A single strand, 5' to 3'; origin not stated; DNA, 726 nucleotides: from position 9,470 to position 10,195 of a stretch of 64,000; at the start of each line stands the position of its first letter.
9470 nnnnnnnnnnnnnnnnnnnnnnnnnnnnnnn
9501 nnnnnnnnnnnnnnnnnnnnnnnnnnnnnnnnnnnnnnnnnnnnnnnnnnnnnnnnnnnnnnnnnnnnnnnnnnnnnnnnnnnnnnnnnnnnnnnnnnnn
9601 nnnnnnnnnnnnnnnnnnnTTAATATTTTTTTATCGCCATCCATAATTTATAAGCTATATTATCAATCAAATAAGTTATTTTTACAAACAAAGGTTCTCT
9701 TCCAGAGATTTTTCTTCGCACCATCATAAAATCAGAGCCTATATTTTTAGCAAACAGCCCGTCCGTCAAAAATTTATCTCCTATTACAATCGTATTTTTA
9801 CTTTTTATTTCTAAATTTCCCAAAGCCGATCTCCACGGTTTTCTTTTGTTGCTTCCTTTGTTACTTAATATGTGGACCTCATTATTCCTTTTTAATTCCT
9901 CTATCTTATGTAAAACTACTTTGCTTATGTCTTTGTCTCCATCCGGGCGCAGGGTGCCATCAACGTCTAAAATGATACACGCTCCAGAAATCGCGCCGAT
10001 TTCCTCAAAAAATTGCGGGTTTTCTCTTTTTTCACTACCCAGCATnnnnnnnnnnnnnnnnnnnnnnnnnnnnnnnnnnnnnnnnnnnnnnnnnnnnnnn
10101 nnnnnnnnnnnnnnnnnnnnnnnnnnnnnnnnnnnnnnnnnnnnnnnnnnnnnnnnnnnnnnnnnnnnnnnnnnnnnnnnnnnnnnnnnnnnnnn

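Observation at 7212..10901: UbiA-family phosphoribosyltransferase, HAD phosphatase, SDR epimerase and GT2 module: a candidate lipid-linked pentose (decaprenyl-P-arabinose-like) donor pathway outside Actinobacteria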

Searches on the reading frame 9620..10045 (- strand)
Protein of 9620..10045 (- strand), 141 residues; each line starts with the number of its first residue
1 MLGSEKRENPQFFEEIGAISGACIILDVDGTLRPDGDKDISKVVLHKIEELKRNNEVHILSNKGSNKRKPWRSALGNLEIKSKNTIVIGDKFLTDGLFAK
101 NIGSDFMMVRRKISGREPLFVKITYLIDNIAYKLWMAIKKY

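Call 3: search_protein_families(library=pfam, proteins=[window:9620-10045:-], max_evalue=0.01)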
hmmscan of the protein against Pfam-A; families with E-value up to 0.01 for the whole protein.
window:9620-10045:- (141 aa): 4 families
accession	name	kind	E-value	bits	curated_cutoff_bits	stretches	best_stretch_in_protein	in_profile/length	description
PF13242.12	Hydrolase_like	-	2.6e-07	30.9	22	1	71-130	10-72/75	HAD-hyrolase-like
PF09419.16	PGP_phosphatase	-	1.2e-06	28.7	20.4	1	81-112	135-166/168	Mitochondrial PGP phosphatase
PF08282.18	Hydrolase_3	-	0.00036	20.8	20.9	0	24-55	1-31/255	haloacid dehalogenase-like hydrolase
PF13419.12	HAD_2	-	0.0032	18.1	23.8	0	68-109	138-178/178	Haloacid dehalogenase-like hydrolase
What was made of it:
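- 9620..10045 (-): Small cap-less HAD phosphatase (HAD-IIIA / PGP-phosphatase-like); inferred polyprenyl-P-ribose-5-phosphate 5-phosphatase. Pfam Hydrolase_like and PGP_phosphatase hits (call 3).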

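Call 4: search_protein_families(library=ncbifam, proteins=[window:9620-10045:-], max_evalue=0.01)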
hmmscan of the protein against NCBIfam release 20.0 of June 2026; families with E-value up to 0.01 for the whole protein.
window:9620-10045:- (141 aa): 7 families
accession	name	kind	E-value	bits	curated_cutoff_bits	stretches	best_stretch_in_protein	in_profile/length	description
TIGR01662.1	HAD-SF-IIIA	subfamily_domain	7.5e-11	42.3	44.6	1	66-110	90-139/141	HAD-IIIA family hydrolase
TIGR01668.1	YqeG_hyp_ppase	hypoth_equivalog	2.2e-10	40.3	89.1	2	70-123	96-149/170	YqeG family HAD IIIA-type phosphatase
TIGR01460.1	HAD-SF-IIA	subfamily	0.00011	22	100.15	0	74-109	206-243/246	HAD-IIA family hydrolase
NF045966.1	YcsE_rel_Pase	equivalog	0.0003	20.3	220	1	23-61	4-42/265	YcsE-related riboflavin metabolism phosphatase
TIGR00099.1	Cof-subfamily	subfamily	0.00036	20.2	137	0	24-58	2-36/256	Cof-type HAD-IIB family hydrolase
TIGR01656.1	Histidinol-ppas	subfamily_domain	0.0018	18.1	84.15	0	70-105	107-141/149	histidinol-phosphate phosphatase domain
NF007762.0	PRK10444.1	equivalog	0.0092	15.6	368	0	70-114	179-225/250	HAD-IIA family hydrolase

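Call 67: search_solved_structures(query=window:9620-10045:-, max_evalue=1)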
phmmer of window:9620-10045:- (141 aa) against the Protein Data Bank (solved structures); distinct sequences matched with E-value up to 1: 7.
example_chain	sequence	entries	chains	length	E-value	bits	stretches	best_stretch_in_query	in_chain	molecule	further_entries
2c4n_A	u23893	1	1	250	0.14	15.6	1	67-115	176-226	PROTEIN NAGD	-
4zgy_B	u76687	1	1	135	0.19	15.1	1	19-68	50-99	Ornithine decarboxylase antizyme 1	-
5bwa_B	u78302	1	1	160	0.29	14.5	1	18-68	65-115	Ornithine decarboxylase antizyme 1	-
4zgz_B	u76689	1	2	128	0.34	14.3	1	18-68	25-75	Ornithine decarboxylase antizyme 1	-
2hoq_A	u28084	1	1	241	0.65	13.4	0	64-132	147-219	Putative HAD-hydrolase PH1655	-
3pdw_A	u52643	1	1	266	0.67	13.4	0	82-130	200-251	Uncharacterized hydrolase yutF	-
5ugr_A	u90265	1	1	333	0.72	13.3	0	8-76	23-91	Malyl-CoA lyase/beta-methylmalyl-CoA lyase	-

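Call 95: search_protein_representatives(protein=window:9620-10045:-)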
Query: 141 residues. Proteins with E-value up to 0.001 (for the whole library): 289; up to 1e-10: 162; up to 1e-30: 0. The best 150 are listed.
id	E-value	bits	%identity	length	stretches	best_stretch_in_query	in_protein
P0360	9.7e-24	100.3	44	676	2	52-131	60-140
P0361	1.5e-23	99.8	42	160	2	65-137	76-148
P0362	1.5e-23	99.7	48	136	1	11-132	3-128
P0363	8.0e-22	94.1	44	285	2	66-136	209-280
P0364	2.8e-21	92.4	42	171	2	67-134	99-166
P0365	5.5e-21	91.4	40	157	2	65-138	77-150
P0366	2.4e-20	89.4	44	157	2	58-133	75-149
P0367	3.1e-20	89.0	45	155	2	65-135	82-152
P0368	4.8e-20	88.4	47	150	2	68-131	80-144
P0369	5.8e-20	88.1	42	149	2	60-135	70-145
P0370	7.8e-20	87.7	49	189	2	67-134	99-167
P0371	9.1e-20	87.5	42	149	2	11-69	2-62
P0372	1.8e-19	86.5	42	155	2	66-135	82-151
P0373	3.5e-19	85.6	38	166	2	51-134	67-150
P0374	6.3e-19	84.7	44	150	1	13-131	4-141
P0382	5.0e-18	81.8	47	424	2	65-135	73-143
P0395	4.7e-16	75.4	44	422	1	16-138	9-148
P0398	8.5e-16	74.6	41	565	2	66-133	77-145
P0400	2.2e-15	73.3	41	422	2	68-139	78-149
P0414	8.5e-15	71.4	47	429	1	20-130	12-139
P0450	4.9e-13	65.7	43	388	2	84-132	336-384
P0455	8.3e-13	64.9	46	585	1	23-133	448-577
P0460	1.2e-12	64.4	38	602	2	66-141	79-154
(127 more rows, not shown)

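Call 96: search_protein_families(library=pfam, proteins=[P0382, P0395, P0400, P0414, P0360, P0398, P0455, P0363, P0450, P0460], max_evalue=0.001)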
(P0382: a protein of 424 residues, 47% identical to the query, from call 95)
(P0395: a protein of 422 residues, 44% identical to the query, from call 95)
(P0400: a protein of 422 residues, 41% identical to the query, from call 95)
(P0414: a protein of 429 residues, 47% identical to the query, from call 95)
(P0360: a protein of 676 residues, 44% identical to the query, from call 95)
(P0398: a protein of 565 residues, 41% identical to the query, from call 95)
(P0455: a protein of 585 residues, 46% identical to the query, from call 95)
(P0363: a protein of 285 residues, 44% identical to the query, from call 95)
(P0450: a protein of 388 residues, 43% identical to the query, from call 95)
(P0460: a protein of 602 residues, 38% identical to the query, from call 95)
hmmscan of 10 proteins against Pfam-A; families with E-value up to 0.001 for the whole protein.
P0382 (424 aa): 3 families
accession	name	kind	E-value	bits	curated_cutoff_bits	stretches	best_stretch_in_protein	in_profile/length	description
PF01040.23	UbiA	-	2.5e-20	73.2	34.2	1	180-380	23-227/250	UbiA prenyltransferase family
PF09419.16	PGP_phosphatase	-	7.3e-05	22.9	20.4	1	12-116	42-162/168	Mitochondrial PGP phosphatase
PF13242.12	Hydrolase_like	-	0.00096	19.5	22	0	76-127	3-58/75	HAD-hyrolase-like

P0395 (422 aa): 3 families
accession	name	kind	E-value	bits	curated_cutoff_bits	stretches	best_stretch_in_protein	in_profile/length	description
PF01040.23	UbiA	-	9.8e-24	84.4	34.2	1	181-381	22-229/250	UbiA prenyltransferase family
PF09419.16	PGP_phosphatase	-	2e-05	24.7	20.4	1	15-119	42-163/168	Mitochondrial PGP phosphatase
PF13242.12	Hydrolase_like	-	0.00063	20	22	0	78-120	3-49/75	HAD-hyrolase-like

P0400 (422 aa): 2 families
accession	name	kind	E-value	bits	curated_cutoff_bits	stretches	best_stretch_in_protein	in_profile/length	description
PF01040.23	UbiA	-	1.8e-22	80.3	34.2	1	169-387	8-232/250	UbiA prenyltransferase family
PF09419.16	PGP_phosphatase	-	0.00011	22.3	20.4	1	15-117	43-161/168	Mitochondrial PGP phosphatase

P0414 (429 aa): 2 families
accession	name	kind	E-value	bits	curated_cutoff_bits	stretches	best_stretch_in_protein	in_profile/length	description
PF01040.23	UbiA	-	9.4e-23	81.2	34.2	1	179-389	14-231/250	UbiA prenyltransferase family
PF09419.16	PGP_phosphatase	-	0.00029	20.9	20.4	1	16-118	44-163/168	Mitochondrial PGP phosphatase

P0360 (676 aa): 2 families
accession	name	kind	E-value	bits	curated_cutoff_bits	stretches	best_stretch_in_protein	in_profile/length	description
PF13231.12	PMT_2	-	1e-08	36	26.1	1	222-362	5-142/160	Dolichyl-phosphate-mannose-protein mannosyltransferase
PF13242.12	Hydrolase_like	-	6.5e-05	23.2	22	1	85-124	15-54/75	HAD-hyrolase-like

P0398 (565 aa): 5 families
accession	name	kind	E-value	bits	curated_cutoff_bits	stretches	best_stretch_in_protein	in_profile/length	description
PF01943.22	Polysacc_synt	-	1.2e-23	84.4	28.2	1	157-422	3-271/274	Polysaccharide biosynthesis protein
PF13440.11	Polysacc_synt_3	-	5.5e-13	49.2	23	1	182-472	4-290/293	Polysaccharide biosynthesis protein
PF03023.19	MurJ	-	2.1e-09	36.9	27.4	1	293-553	135-401/451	Lipid II flippase MurJ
PF13242.12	Hydrolase_like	-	0.00056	20.2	22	0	79-139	3-65/75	HAD-hyrolase-like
PF09419.16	PGP_phosphatase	-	0.00064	19.8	20.4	0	12-114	39-156/168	Mitochondrial PGP phosphatase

P0455 (585 aa): 2 families
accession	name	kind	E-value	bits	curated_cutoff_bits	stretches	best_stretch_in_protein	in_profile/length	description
PF09419.16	PGP_phosphatase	-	1.1e-05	25.6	20.4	1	449-554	44-164/168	Mitochondrial PGP phosphatase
PF13242.12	Hydrolase_like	-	0.00085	19.6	22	0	512-555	4-50/75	HAD-hyrolase-like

P0363 (285 aa): 2 families
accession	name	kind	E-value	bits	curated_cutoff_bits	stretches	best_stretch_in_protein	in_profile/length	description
PF04138.20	GtrA_DPMS_TM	-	2.2e-05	25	26.1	1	19-127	9-117/117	GtrA/DPMS, transmembrane domain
PF09419.16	PGP_phosphatase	-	4.1e-05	23.7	20.4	1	149-250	44-160/168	Mitochondrial PGP phosphatase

P0450 (388 aa): 4 families
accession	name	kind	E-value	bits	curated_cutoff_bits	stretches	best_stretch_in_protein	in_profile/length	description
PF00535.33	Glycos_transf_2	-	2.2e-27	96.5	23.3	1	4-170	1-167/168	Glycosyl transferase family 2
PF13641.12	Glyco_tranf_2_3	-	6.2e-09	36.6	27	1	3-125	3-129/230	Glycosyltransferase like family 2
PF09419.16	PGP_phosphatase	-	1.1e-05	25.5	20.4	1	256-355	43-157/168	Mitochondrial PGP phosphatase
PF08282.18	Hydrolase_3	-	0.0007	19.8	20.9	0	257-294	1-38/255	haloacid dehalogenase-like hydrolase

P0460 (602 aa): 2 families
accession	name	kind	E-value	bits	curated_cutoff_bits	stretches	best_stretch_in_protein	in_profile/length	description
PF09852.15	DUF2079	-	1.1e-17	64.7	28.2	1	185-548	11-395/459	Predicted membrane protein (DUF2079)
PF09419.16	PGP_phosphatase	-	6e-06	26.4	20.4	1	14-122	41-162/168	Mitochondrial PGP phosphatase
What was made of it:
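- HAD fusions link the pathway to GT-C proteins and flippases (call 96).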
